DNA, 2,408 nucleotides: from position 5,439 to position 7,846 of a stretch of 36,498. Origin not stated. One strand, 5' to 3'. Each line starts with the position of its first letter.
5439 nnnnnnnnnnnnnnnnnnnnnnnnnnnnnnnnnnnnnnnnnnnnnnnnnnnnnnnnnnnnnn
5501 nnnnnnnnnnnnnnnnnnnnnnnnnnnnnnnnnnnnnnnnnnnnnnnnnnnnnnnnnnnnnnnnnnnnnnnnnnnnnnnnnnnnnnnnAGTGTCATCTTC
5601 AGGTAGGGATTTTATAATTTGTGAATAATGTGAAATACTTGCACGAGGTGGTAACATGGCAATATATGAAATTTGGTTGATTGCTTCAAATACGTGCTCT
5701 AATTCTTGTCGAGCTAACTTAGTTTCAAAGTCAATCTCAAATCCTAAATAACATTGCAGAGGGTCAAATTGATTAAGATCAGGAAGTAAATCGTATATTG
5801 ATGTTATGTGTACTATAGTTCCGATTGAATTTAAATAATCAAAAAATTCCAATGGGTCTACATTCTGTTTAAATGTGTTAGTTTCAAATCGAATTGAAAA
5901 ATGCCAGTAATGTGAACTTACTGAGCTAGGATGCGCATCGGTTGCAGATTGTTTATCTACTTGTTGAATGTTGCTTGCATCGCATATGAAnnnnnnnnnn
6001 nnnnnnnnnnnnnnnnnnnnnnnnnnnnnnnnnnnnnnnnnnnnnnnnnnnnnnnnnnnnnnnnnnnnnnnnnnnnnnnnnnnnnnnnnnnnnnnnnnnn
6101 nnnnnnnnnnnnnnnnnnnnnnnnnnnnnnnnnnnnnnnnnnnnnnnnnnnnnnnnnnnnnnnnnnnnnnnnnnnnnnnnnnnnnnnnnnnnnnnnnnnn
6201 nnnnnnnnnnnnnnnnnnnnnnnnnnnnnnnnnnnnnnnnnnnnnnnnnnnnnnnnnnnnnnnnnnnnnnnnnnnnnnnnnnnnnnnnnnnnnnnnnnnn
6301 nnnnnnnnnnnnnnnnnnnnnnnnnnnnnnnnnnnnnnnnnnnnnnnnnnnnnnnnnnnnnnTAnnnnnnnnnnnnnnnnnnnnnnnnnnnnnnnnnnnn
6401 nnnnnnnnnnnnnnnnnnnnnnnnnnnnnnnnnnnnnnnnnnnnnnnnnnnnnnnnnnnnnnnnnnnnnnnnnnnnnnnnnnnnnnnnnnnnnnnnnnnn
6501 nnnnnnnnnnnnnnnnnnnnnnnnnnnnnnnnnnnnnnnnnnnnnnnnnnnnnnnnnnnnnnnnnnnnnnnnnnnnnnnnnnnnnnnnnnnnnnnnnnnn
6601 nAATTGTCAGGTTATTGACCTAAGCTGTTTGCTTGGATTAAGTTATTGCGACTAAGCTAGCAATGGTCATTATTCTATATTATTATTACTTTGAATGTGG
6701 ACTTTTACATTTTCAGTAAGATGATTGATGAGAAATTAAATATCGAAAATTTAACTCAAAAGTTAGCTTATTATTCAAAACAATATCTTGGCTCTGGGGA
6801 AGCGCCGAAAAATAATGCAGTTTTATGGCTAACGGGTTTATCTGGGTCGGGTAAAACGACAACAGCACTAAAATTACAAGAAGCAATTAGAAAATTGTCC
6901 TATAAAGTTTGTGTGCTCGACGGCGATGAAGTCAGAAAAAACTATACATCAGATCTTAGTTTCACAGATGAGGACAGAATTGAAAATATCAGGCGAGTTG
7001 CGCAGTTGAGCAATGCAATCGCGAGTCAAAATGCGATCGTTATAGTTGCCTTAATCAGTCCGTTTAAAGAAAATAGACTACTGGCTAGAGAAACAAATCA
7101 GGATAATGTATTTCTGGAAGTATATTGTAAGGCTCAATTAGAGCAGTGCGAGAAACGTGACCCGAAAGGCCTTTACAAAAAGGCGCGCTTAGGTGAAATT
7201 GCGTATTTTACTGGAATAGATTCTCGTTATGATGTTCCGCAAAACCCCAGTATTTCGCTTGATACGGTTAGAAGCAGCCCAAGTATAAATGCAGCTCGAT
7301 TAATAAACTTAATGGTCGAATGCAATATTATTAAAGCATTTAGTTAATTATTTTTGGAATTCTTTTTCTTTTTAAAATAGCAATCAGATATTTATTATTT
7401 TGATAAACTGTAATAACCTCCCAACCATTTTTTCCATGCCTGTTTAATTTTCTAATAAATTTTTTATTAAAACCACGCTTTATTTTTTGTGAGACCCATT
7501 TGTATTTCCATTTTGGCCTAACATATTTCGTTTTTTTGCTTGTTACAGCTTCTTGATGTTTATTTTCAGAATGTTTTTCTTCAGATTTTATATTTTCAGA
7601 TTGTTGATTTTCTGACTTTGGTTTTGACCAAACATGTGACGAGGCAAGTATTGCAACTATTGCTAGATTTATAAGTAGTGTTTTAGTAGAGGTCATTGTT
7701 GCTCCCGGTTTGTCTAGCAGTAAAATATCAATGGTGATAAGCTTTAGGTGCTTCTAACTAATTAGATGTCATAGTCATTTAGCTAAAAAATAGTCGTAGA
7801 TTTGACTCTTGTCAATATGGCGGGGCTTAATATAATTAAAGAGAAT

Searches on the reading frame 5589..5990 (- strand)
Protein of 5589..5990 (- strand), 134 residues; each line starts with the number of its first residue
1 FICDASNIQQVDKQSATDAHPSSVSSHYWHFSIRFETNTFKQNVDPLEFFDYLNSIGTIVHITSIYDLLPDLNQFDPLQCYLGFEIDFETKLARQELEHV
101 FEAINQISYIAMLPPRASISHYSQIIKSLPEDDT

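Call 30: search_solved_structures(query=A2, max_evalue=10, show_alignments=2)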
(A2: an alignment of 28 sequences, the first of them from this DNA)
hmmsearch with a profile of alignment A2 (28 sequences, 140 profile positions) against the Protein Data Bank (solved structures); distinct sequences matched with E-value up to 10: 4.
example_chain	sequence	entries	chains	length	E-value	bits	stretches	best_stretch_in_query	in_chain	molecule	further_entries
4nzh_A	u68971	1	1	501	1.5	11.8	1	31-82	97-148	L-ornithine N5 monooxygenase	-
4b63_A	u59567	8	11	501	1.5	11.8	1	31-82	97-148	L-ORNITHINE N5 MONOOXYGENASE | L-ornithine N(5)-monooxygenase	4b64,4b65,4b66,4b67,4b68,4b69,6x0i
5cku_A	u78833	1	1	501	1.5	11.8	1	31-82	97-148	L-ornithine N(5)-monooxygenase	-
6x0h_A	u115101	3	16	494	1.6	11.7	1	31-82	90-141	L-ornithine N(5)-monooxygenase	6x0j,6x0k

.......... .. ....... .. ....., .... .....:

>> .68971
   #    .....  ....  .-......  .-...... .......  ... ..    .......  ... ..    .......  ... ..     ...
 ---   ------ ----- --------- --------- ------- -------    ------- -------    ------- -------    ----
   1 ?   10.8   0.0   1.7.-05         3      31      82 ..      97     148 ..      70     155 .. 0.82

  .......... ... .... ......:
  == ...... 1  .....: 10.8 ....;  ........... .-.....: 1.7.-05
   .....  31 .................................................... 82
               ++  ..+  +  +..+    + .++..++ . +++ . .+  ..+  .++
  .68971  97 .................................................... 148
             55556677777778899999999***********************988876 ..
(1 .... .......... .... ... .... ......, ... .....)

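Call 31: search_protein_families(library=pfam, alignment_id=A2, max_evalue=1)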
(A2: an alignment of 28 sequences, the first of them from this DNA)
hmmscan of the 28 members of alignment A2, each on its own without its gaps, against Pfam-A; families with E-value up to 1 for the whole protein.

A. member 1, seq(134 aa): 1 family
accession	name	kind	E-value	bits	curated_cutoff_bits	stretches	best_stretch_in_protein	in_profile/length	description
PF05166.18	YcgL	-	0.051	14.3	25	1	72-115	30-73/73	YcgL domain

B. families by the number of members that match (of 28 scanned): 10 families
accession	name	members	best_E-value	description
PF07194.16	P2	16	6e-05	P2 response regulator binding domain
PF02834.22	LigT_PEase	2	0.03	LigT like Phosphoesterase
PF09078.16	CheY-binding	2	0.2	CheY binding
PF23618.1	T4_gp9_10_C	1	0.014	Bacteriophage T4 gp9/10-like protein, C-terminal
PF05166.18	YcgL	1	0.051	YcgL domain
PF22531.2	DUF7002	1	0.064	Family of unknown function (DUF7002)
PF24991.2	Ig_NUP210_4th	1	0.1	NUP210 forth Ig-like domain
PF05148.21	Methyltransf_8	1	0.15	Hypothetical methyltransferase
PF10986.14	ZrgA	1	0.18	ZrgA family zinc uptake protein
PF14377.11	UBM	1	0.37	Ubiquitin binding region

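Call 42: predict_structure(alignment_id=A2)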
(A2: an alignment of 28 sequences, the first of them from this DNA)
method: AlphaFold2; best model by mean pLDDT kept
length: 134 residues; sequences in the alignment: 28
mean_pLDDT: 79.3   pTM: 0.69
mean pLDDT of the five models: 79.3, 75.5, 75.5, 73.2, 70.1
residues with pLDDT >= 90: 48; 70-90: 54; 50-70: 12; < 50: 20
segments of 3 or more residues with pLDDT < 50: 1-19
pLDDT, mean of each block of 10 residues (from residue 1): 44 47 72 89 88 95 81 80 91 93 89 88 83 57
secondary structure, 60 per line:
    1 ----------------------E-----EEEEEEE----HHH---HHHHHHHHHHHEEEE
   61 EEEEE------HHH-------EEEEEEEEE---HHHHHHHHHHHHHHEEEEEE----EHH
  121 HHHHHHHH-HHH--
elements in order: E29-35 H46-56 E57-65 E82-90 H94-107 E108-113 H119-128

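Call 46: fold_search(model_id=the predicted structure, library=pdb)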
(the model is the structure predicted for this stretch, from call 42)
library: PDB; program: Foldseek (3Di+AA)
matches with E <= 10: 1409; with E <= 0.001: 0
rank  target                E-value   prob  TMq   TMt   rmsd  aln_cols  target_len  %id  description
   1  3ili                  1.7e-03  1.00  0.40  0.35   6.1       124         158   20  Crystal structure of E. coli HPPK(D95A) (released 2010-08-11)
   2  6zm5_f                2.2e-03  0.97  0.37  0.33  10.6       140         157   11  Human mitochondrial ribosome in complex with OXA1L, mRNA, A/A tRNA, P/P tRNA and nascent polypeptide (released 2021-01-13)
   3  3hsd_A                2.3e-03  1.00  0.39  0.34   5.0       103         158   19  Crystal structure of E. coli HPPK(Y53A) (released 2010-06-23)
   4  7pub_CF               3.0e-03  0.99  0.40  0.36   7.8       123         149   16  Late assembly intermediate of the Trypanosoma brucei mitoribosomal small subunit (released 2022-05-04)
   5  1hka                  3.4e-03  0.99  0.40  0.35   6.1       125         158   20  6-HYDROXYMETHYL-7,8-DIHYDROPTERIN PYROPHOSPHOKINASE (released 1999-06-08)
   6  3hsz                  3.4e-03  0.99  0.39  0.34   6.2       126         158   18  Crystal structure of E. coli HPPK(F123A) (released 2010-06-23)
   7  7egk_B                3.4e-03  0.99  0.35  0.41   5.9       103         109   14  Bicarbonate transporter complex SbtA-SbtB bound to AMP (released 2021-05-26)
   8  7kdo                  3.6e-03  1.00  0.46  0.41   6.6       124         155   17  Crystal structure of Escherichia coli HPPK in complex with bisubstrate inhibitor HP-73 (released 2020-12-02)
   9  3kue                  3.6e-03  1.00  0.40  0.35   5.9       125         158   16  Crystal structure of E. coli HPPK(E77A) (released 2010-11-24)
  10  6an4                  3.8e-03  0.99  0.39  0.35   6.5       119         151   17  Crystal structure of Escherichia coli HPPK in complex with bisubstrate analogue inhibitor HP-39 (J1F) (released 2018-08-15)
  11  3nrb_A                4.1e-03  0.99  0.35  0.19   5.3        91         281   11  Crystal structure of a formyltetrahydrofolate deformylase (purU, PP_1943) from PSEUDOMONAS PUTIDA KT2440 at 2.05 A res (released 2010-07-28)
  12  3kug                  4.6e-03  1.00  0.38  0.33   4.7       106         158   18  Crystal structure of E. coli HPPK(H115A) (released 2010-11-24)
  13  7r31_A                4.6e-03  0.99  0.35  0.44   6.5       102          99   16  Carbon regulatory PII-like protein SbtB from Synechocystis sp. 6803, C105A+C110A variant, in complex with ATP (co-crys (released 2023-02-15)
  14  4m5j                  4.9e-03  1.00  0.43  0.38   6.3       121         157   16  The Identification, Analysis and Structure-Based Development of Novel Inhibitors of 6-hydroxymethyl-7,8-dihydropterin py (released 2014-04-02)
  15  7nsj_Bk               4.9e-03  0.63  0.28  0.25  12.5       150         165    9  55S mammalian mitochondrial ribosome with tRNA(P/P) and tRNA(E*) (released 2021-06-02)
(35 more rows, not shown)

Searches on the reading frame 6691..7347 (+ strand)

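Call 7: search_protein_families(library=pfam, proteins=[window:6691-7347:+], max_evalue=0.001)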
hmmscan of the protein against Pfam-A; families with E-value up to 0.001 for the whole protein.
window:6691-7347:+ (218 aa): 9 families
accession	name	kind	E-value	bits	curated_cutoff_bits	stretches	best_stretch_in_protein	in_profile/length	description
PF01583.26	APS_kinase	-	3.3e-56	190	21.1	1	43-191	3-152/152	Adenylylsulphate kinase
PF08433.16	KTI12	-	1.1e-07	32.1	22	1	46-185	5-142/271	Chromatin associated protein KTI12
PF13671.12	AAA_33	-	1.8e-06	28.7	27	1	44-156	1-114/143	AAA domain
PF01656.29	CbiA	-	4.9e-06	27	25.4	1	50-128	7-86/125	CobQ/CobB/MinD/ParA nucleotide binding domain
PF13614.12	AAA_31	-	7.3e-06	26.5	27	1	52-118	12-84/177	AAA domain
PF13238.12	AAA_18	-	1.4e-05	25.9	29.4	1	47-130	3-89/128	AAA domain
PF00448.28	SRP54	-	1.6e-05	25.1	22.7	1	44-90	3-49/196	SRP54-type protein, GTPase domain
PF18766.7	SWI2_SNF2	-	4.9e-05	23.5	26.7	1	39-140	17-120/221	SWI2/SNF2 ATPase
PF24883.2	NPHP3_N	-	0.0008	20.1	24.8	0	37-74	17-54/164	Nephrocystin 3, N-terminal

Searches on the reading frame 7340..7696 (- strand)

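Call 7: search_protein_families(library=pfam, proteins=[window:7340-7696:-], max_evalue=0.001)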
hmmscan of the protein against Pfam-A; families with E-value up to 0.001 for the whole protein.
window:7340-7696:- (118 aa): 1 family
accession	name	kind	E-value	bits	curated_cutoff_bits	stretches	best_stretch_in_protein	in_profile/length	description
PF13783.11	DUF4177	-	0.00012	22.6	25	1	63-110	1-64/65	Domain of unknown function (DUF4177)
